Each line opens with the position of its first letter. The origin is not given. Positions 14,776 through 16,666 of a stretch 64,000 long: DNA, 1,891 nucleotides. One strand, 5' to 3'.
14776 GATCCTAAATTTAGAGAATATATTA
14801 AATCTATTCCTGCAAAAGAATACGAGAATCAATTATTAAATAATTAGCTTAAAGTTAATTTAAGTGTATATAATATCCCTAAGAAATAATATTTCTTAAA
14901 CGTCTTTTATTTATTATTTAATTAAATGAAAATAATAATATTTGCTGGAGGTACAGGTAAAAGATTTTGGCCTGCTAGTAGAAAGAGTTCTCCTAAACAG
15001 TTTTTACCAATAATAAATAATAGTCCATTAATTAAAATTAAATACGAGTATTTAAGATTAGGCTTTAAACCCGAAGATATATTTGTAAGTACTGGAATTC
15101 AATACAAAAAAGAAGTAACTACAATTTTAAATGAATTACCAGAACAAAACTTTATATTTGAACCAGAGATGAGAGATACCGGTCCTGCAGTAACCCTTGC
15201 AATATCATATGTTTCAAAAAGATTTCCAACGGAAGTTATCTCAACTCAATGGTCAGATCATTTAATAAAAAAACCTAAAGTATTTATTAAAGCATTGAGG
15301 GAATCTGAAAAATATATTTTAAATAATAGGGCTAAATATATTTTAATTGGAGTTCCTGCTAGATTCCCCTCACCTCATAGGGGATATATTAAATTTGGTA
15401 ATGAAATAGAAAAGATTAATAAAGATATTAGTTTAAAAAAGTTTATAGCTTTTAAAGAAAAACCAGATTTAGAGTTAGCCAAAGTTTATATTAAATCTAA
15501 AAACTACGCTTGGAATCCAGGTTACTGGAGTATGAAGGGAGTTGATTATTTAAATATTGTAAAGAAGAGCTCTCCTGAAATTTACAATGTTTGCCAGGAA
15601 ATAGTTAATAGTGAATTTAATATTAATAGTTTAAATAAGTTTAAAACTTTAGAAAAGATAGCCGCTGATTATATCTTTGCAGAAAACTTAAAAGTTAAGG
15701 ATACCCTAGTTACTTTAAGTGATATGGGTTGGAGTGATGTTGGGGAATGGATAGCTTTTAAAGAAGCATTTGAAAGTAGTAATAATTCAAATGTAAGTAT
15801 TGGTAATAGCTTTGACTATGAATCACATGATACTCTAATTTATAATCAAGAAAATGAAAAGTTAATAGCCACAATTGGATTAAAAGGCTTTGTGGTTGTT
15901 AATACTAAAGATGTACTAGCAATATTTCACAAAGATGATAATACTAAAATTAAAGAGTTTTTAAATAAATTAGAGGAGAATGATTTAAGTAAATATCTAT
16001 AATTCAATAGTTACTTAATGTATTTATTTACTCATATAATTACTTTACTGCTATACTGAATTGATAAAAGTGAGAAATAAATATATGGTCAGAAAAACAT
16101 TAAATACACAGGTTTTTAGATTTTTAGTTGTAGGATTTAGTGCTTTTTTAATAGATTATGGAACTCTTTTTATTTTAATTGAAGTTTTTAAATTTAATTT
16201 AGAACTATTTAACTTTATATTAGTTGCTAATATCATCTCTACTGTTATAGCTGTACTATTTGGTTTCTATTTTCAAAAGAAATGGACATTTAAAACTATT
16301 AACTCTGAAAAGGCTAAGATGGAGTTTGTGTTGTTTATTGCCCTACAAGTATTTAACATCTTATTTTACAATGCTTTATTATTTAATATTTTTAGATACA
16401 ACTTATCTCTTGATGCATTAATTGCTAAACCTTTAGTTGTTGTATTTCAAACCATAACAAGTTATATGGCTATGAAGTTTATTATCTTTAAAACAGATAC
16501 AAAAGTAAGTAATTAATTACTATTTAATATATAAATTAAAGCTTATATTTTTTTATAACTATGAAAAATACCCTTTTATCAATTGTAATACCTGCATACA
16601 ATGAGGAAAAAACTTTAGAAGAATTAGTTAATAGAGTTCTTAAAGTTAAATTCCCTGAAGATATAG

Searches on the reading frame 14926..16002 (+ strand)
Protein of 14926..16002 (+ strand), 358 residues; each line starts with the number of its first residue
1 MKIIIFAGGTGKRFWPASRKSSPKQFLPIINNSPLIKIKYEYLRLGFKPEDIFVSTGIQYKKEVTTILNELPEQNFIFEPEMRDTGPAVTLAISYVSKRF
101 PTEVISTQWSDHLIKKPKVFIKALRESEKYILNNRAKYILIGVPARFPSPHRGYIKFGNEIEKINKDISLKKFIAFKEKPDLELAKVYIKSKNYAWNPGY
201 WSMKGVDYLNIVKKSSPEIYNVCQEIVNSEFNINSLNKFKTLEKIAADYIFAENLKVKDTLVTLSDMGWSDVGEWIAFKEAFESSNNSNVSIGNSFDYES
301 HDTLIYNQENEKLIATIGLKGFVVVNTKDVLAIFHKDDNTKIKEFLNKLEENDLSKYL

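Call 3: search_protein_families(library=pfam, proteins=[window:14926-16002:+], max_evalue=0.01)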
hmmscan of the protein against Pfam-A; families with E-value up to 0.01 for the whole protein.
window:14926-16002:+ (358 aa): 2 families
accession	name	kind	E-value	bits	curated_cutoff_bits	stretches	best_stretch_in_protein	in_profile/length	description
PF00483.29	NTP_transferase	-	2.2e-27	96.6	21.2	1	3-284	2-241/245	Nucleotidyl transferase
PF22640.1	ManC_GMP_beta-helix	-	6.3e-10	39.3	27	1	298-349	6-55/55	MannoseP isomerase/GMP-like beta-helix domain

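Call 4: search_protein_families(library=ncbifam, proteins=[window:14926-16002:+], max_evalue=0.01)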
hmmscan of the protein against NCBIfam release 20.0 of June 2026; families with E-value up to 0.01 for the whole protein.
window:14926-16002:+ (358 aa): 6 families
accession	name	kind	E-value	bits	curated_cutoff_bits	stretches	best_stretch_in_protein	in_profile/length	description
TIGR01479.1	GMP_PMI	equivalog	4.6e-59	200.5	372.95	1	4-354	4-350/467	mannose-1-phosphate guanylyltransferase/mannose-6-phosphate isomerase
NF012004.0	PRK15460.1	equivalog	5.2e-43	147.4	859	1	4-350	9-356/478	mannose-1-phosphate guanyltransferase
NF041173.1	Sug_nt_acttase_Thmprot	equivalog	4.6e-07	29.1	600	1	1-132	1-125/405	bifunctional sugar-1-phosphate nucleotidylyltransferase/acetyltransferase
TIGR03992.1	Arch_glmU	subfamily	9.6e-05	21.4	292.1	1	1-100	1-100/393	bifunctional sugar-1-phosphate nucleotidylyltransferase/acetyltransferase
TIGR01099.1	galU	equivalog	0.00035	20.2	326.8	1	1-39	2-38/261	UTP--glucose-1-phosphate uridylyltransferase GalU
NF006899.0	PRK09382.1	equivalog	0.0056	15.9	417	0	2-104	8-103/387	bifunctional 2-C-methyl-D-erythritol 4-phosphate cytidylyltransferase/2-C-methyl-D-erythritol 2,4-cyclodiphosphate synthase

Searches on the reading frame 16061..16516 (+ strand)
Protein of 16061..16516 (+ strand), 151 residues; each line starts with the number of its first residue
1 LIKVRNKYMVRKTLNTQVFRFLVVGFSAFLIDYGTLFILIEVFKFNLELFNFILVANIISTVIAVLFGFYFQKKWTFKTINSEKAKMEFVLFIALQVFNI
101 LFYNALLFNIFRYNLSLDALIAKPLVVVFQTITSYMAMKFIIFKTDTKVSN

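Call 3: search_protein_families(library=pfam, proteins=[window:16061-16516:+], max_evalue=0.01)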
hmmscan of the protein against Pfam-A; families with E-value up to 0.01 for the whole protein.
window:16061-16516:+ (151 aa): 1 family
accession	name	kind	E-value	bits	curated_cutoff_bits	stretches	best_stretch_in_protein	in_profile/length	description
PF04138.20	GtrA_DPMS_TM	-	3.8e-16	59.8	26.1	1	20-143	1-117/117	GtrA/DPMS, transmembrane domain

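Call 4: search_protein_families(library=ncbifam, proteins=[window:16061-16516:+], max_evalue=0.01)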
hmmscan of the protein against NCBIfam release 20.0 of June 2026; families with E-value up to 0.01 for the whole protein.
window:16061-16516:+ (151 aa): 0 families
